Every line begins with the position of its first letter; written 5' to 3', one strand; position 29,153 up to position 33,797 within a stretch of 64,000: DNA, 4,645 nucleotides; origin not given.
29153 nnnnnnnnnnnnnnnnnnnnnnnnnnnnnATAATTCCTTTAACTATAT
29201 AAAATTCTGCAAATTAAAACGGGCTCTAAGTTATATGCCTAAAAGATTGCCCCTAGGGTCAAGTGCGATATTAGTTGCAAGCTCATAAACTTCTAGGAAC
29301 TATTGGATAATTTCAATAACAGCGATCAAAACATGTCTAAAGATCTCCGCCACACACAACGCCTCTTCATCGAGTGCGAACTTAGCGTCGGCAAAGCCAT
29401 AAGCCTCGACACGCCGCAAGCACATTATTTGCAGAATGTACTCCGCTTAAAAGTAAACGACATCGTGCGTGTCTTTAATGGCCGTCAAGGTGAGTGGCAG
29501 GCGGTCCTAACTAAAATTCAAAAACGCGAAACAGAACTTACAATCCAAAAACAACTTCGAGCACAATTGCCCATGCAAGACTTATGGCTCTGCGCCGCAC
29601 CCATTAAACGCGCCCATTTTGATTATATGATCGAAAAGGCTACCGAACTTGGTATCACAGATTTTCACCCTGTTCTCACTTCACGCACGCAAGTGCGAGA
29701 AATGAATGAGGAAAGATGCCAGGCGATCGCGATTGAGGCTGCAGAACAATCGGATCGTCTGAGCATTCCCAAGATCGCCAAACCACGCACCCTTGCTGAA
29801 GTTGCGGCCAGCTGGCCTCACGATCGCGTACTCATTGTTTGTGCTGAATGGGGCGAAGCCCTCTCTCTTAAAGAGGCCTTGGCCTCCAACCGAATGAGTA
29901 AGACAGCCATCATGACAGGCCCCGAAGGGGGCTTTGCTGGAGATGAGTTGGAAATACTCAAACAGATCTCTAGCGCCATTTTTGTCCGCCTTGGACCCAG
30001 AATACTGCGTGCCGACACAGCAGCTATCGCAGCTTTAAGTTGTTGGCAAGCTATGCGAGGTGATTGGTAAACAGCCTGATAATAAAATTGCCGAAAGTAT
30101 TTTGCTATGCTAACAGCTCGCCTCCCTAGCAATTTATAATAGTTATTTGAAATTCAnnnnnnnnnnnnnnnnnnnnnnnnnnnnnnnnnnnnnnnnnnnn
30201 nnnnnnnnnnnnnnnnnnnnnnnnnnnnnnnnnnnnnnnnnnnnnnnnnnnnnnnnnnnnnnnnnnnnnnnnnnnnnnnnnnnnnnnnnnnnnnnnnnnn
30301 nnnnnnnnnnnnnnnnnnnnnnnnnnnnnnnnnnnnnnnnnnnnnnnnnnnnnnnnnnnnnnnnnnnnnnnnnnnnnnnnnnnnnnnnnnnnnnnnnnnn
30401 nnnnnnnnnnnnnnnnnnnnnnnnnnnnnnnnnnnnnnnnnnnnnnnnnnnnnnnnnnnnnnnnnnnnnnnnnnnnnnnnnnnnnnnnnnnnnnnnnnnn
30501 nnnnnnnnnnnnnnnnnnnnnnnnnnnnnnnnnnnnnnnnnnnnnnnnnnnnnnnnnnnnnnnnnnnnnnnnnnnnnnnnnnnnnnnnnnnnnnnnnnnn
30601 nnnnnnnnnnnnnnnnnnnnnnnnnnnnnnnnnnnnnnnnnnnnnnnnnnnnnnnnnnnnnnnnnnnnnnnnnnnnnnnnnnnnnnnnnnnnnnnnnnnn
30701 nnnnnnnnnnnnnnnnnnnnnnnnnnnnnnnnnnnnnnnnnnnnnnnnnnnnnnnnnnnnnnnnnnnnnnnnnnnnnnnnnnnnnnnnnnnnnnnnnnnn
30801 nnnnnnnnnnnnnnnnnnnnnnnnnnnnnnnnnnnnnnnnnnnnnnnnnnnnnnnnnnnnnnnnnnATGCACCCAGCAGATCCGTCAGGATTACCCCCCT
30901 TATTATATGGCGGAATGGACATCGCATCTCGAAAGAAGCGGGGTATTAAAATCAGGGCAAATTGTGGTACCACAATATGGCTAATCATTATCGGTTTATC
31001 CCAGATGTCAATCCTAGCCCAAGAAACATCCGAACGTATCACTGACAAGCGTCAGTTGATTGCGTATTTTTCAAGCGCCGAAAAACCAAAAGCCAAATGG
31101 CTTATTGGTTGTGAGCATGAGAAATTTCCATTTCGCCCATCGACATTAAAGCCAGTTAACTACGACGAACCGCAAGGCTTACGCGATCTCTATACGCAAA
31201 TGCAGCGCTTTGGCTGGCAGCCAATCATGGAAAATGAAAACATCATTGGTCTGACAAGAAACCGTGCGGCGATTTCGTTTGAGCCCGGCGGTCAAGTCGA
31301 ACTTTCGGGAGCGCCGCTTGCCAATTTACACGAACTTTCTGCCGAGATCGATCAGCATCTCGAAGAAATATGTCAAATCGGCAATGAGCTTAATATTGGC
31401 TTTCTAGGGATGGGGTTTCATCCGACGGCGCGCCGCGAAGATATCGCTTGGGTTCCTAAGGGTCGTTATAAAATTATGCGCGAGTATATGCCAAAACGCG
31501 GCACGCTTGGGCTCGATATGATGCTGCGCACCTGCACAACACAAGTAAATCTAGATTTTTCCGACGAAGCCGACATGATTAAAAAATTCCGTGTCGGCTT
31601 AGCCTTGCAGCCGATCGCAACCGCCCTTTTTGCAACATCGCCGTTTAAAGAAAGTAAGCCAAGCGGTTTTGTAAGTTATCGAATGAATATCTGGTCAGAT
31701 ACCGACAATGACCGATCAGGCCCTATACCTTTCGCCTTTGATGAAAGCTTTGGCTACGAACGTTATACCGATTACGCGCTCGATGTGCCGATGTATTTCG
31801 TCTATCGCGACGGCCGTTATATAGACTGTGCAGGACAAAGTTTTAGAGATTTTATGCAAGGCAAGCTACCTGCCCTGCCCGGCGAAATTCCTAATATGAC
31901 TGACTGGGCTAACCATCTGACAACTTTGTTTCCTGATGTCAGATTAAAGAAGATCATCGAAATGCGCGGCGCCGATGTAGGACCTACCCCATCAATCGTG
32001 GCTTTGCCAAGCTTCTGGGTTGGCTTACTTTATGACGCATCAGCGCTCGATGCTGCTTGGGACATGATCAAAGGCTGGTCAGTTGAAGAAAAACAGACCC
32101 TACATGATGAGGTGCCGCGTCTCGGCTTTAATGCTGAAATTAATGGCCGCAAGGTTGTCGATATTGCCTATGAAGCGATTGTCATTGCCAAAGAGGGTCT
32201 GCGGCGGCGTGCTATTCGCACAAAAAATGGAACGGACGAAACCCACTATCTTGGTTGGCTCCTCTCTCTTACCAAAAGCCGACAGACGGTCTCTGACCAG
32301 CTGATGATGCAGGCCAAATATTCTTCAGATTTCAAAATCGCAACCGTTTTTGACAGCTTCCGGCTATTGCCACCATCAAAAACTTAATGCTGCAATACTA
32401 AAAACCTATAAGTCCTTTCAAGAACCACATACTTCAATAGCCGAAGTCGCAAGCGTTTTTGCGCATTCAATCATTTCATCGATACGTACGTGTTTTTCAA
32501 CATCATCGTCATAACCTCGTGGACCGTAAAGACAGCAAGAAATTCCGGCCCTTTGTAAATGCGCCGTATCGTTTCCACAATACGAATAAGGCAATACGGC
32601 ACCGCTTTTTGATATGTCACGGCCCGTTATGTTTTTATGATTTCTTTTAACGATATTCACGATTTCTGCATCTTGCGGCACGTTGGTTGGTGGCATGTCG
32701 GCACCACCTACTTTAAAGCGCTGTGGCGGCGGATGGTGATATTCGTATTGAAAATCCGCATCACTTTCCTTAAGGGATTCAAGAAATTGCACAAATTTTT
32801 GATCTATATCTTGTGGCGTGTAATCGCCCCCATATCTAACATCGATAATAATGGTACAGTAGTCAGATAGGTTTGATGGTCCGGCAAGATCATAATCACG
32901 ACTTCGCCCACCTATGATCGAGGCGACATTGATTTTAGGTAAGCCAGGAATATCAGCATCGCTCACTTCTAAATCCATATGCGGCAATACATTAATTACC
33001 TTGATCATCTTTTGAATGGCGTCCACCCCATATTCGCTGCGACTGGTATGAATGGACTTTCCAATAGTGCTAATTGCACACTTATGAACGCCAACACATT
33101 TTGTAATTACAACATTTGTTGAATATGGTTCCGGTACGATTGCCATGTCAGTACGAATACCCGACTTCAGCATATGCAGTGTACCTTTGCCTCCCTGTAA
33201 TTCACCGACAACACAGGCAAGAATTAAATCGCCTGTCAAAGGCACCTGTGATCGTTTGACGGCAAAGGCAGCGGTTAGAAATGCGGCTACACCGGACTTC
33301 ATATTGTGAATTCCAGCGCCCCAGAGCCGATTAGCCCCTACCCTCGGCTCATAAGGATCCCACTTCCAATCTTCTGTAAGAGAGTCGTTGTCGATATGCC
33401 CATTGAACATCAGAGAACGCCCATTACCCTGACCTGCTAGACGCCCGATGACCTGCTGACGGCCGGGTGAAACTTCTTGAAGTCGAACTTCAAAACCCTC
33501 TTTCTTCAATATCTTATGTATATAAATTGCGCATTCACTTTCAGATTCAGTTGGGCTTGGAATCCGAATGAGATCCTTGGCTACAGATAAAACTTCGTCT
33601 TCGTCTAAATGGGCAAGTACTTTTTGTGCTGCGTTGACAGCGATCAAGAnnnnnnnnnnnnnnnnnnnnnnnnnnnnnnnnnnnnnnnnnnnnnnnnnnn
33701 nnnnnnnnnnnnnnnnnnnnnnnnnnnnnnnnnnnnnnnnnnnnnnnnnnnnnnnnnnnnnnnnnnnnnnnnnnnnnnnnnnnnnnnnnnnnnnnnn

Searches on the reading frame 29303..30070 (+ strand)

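Call 88: search_protein_families(library=pfam, proteins=[window:29303-30070:+], max_evalue=0.00001)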
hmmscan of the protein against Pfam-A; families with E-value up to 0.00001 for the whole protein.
window:29303-30070:+ (255 aa): 2 families
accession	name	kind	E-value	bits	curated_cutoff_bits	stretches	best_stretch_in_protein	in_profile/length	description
PF04452.19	Methyltrans_RNA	-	4.2e-42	144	23.9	1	90-249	4-165/165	RNA methyltransferase domain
PF20260.4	PUA_4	-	3.1e-15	56.4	23.9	1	35-81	1-47/48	RNA methyltransferase PUA domain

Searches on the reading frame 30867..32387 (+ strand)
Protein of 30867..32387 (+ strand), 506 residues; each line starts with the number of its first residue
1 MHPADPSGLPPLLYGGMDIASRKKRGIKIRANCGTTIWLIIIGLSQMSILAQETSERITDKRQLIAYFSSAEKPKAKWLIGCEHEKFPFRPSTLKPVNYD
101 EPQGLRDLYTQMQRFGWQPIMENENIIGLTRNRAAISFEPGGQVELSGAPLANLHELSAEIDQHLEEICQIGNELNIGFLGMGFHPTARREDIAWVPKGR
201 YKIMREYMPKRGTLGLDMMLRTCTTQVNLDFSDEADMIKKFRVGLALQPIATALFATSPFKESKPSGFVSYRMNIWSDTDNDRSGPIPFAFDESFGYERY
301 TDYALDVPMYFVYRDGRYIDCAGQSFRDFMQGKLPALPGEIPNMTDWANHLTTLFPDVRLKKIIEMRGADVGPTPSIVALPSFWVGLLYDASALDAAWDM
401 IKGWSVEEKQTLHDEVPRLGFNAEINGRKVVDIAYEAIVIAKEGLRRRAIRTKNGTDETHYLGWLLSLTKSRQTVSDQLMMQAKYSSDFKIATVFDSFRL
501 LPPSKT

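Call 88: search_protein_families(library=pfam, proteins=[window:30867-32387:+], max_evalue=0.00001)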
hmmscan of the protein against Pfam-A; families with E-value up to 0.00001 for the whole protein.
window:30867-32387:+ (506 aa): 1 family
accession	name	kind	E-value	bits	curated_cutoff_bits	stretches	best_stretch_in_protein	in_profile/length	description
PF04107.18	GCS2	-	1.7e-88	297.2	21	1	99-404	3-290/291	Glutamate-cysteine ligase family 2(GCS2)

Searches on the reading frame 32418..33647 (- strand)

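Call 88: search_protein_families(library=pfam, proteins=[window:32418-33647:-], max_evalue=0.00001)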
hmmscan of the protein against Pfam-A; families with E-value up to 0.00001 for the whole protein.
window:32418-33647:- (409 aa): 2 families
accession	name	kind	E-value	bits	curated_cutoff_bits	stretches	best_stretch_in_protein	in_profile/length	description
PF01546.33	Peptidase_M20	-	3.2e-16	60.3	24.6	1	80-401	1-202/206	Peptidase family M20/M25/M40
PF07687.19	M20_dimer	-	1.9e-08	34.7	21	1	186-295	5-105/107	Peptidase dimerisation domain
